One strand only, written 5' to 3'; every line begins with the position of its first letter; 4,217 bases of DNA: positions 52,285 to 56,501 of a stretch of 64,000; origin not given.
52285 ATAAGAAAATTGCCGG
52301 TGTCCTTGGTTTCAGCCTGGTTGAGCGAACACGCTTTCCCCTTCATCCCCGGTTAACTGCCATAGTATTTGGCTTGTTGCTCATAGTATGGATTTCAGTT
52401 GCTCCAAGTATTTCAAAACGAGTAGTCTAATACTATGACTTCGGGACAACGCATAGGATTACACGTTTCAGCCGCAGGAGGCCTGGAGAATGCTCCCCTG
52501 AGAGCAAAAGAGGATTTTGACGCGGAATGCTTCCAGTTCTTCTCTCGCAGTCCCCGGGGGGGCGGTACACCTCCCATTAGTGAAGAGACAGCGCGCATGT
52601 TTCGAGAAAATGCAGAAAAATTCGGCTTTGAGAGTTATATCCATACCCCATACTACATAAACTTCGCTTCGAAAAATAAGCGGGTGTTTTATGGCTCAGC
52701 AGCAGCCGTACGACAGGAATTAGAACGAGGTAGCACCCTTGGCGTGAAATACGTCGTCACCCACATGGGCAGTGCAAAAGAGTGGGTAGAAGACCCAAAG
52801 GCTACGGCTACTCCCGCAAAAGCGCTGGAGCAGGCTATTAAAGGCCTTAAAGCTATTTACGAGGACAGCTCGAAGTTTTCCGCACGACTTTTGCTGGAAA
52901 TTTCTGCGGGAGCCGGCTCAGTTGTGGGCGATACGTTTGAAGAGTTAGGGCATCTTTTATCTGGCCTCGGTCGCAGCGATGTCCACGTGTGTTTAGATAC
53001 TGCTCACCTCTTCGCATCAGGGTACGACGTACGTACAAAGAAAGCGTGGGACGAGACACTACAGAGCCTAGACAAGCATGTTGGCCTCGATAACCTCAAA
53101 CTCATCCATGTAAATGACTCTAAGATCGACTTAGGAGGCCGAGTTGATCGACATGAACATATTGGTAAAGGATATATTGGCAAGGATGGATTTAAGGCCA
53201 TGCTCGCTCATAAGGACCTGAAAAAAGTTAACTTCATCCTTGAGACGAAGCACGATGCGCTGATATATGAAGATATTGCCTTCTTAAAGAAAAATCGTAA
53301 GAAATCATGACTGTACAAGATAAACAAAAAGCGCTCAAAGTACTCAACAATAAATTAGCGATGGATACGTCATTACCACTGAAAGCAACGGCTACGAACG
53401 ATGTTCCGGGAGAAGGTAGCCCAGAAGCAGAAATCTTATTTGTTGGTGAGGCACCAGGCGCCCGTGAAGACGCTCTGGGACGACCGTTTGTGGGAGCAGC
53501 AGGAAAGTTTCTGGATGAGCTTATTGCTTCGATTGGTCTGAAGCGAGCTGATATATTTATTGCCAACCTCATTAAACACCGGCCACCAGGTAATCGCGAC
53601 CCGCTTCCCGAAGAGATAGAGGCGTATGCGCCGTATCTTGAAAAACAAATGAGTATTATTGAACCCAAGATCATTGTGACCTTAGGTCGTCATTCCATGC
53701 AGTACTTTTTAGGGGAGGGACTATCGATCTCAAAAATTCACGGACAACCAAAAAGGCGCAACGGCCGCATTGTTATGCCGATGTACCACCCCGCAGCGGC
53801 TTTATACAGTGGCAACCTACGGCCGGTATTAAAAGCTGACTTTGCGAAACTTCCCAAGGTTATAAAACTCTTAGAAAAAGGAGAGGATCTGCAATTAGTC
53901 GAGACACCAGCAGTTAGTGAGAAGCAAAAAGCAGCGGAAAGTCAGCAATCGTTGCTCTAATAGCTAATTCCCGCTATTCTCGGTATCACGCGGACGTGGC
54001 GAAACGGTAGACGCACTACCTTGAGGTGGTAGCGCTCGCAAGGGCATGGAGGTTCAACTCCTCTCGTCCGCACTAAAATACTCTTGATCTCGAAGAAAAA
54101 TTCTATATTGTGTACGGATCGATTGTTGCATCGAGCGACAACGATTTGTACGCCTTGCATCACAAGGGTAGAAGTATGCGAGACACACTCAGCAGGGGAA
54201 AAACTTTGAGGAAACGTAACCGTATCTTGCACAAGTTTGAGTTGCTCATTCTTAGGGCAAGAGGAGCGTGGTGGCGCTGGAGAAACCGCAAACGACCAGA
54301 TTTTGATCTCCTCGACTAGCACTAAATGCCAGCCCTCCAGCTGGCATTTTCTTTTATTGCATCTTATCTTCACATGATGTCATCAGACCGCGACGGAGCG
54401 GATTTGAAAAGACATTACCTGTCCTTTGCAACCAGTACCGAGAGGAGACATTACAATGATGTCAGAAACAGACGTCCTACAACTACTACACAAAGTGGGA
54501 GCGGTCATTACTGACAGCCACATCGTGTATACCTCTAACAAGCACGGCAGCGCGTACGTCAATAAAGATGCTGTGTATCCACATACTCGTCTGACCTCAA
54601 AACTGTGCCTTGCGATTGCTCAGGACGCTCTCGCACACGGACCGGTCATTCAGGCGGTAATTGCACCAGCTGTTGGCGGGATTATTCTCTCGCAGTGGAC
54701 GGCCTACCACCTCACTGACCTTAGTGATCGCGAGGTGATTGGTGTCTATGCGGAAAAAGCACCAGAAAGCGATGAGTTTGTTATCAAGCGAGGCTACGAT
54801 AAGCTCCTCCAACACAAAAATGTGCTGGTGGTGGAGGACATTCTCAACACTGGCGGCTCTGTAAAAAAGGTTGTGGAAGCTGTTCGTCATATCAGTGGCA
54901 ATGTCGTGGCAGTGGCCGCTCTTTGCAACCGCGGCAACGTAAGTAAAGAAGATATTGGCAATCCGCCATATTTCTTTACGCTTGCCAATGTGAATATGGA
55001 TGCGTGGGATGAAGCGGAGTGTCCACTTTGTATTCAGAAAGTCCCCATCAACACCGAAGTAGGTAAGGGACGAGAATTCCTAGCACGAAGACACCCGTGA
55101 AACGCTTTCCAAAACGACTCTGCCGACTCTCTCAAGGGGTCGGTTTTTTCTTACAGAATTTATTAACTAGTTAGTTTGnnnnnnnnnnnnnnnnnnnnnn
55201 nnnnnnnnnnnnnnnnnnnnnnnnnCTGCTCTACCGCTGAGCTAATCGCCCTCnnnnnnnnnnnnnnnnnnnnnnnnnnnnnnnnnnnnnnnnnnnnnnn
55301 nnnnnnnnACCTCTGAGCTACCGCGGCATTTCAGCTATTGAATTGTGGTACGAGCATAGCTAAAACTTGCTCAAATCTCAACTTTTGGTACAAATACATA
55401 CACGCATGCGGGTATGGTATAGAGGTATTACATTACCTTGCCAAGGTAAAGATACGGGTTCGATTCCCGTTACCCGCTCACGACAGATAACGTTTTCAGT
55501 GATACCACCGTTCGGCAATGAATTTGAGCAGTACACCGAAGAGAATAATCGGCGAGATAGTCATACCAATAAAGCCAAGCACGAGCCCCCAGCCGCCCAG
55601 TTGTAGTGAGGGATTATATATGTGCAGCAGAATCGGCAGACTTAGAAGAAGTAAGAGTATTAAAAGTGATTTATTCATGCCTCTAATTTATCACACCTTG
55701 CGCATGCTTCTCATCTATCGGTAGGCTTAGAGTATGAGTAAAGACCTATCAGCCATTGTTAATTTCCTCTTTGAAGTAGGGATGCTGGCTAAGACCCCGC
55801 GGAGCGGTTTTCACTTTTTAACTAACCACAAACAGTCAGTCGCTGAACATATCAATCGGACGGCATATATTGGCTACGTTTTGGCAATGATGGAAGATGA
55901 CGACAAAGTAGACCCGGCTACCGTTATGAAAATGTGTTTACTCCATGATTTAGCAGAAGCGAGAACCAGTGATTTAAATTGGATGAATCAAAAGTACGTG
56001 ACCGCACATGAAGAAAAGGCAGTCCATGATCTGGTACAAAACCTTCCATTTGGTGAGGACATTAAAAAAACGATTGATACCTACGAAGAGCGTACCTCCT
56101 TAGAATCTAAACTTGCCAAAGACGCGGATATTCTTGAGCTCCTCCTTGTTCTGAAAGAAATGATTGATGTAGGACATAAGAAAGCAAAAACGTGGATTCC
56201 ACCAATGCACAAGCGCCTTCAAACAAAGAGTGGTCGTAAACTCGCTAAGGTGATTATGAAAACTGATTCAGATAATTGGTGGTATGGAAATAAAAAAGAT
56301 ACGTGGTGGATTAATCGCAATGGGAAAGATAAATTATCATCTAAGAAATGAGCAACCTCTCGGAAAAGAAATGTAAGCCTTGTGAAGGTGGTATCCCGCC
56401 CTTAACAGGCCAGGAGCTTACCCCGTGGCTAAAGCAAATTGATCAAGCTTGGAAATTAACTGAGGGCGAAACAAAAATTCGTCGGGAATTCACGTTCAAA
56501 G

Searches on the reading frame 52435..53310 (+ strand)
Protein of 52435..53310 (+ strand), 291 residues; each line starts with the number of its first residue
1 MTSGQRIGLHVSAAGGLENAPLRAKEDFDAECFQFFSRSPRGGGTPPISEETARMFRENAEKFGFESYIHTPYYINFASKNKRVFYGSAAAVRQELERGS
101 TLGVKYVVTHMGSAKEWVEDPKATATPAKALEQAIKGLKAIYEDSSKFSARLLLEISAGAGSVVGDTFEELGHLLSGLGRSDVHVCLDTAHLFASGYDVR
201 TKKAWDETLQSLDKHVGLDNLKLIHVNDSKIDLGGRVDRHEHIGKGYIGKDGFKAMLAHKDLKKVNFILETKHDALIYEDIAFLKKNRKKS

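Call 33: search_protein_families(library=pfam, proteins=[window:52435-53310:+], max_evalue=0.001)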
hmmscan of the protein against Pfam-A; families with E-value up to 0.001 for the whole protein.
window:52435-53310:+ (291 aa): 1 family
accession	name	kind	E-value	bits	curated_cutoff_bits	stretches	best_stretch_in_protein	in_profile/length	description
PF01261.30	AP_endonuc_2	-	1.4e-42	146.6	31.1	1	27-286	6-248/249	Xylose isomerase-like TIM barrel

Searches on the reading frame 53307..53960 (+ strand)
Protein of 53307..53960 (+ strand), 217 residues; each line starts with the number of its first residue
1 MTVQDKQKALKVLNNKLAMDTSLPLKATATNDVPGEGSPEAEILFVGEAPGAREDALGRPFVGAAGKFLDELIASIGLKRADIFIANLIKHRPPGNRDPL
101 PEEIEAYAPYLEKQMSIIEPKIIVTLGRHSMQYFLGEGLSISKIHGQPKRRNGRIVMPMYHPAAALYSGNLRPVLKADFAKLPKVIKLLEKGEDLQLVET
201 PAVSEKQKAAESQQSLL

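Call 33: search_protein_families(library=pfam, proteins=[window:53307-53960:+], max_evalue=0.001)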
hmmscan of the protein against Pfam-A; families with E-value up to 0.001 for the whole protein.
window:53307-53960:+ (217 aa): 1 family
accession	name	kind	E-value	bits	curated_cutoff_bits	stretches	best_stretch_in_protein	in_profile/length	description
PF03167.25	UDG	-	2.3e-35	122.1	24.3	1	34-169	1-125/141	Uracil DNA glycosylase superfamily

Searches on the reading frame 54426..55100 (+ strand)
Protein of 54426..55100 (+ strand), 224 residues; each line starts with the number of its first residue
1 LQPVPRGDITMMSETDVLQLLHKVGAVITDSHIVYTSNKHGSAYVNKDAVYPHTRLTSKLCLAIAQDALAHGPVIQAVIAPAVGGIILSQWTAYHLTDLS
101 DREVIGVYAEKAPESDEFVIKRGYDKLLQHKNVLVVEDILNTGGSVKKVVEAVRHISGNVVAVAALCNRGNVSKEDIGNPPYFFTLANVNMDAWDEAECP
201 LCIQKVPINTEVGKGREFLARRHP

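Call 33: search_protein_families(library=pfam, proteins=[window:54426-55100:+], max_evalue=0.001)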
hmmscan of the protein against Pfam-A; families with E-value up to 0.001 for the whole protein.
window:54426-55100:+ (224 aa): 1 family
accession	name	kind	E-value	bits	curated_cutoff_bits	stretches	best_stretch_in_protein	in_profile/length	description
PF00156.33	Pribosyltran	-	1.5e-09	37.8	26.3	1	76-176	31-133/158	Phosphoribosyl transferase domain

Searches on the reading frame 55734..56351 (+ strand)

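Call 34: search_protein_families(library=pfam, proteins=[window:55734-56351:+], max_evalue=0.001)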
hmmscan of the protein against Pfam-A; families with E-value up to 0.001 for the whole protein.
window:55734-56351:+ (205 aa): 3 families
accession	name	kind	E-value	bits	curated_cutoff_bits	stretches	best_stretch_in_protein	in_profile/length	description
PF13023.12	HD_3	-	2.3e-25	89.8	22.5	1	16-169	2-160/165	HD domain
PF12917.13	YfbR-like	-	2.5e-09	37.5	25.9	1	31-141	21-142/182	5'-deoxynucleotidase YfbR-like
PF01966.28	HD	-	4.4e-08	33.9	22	1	36-135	1-114/116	HD domain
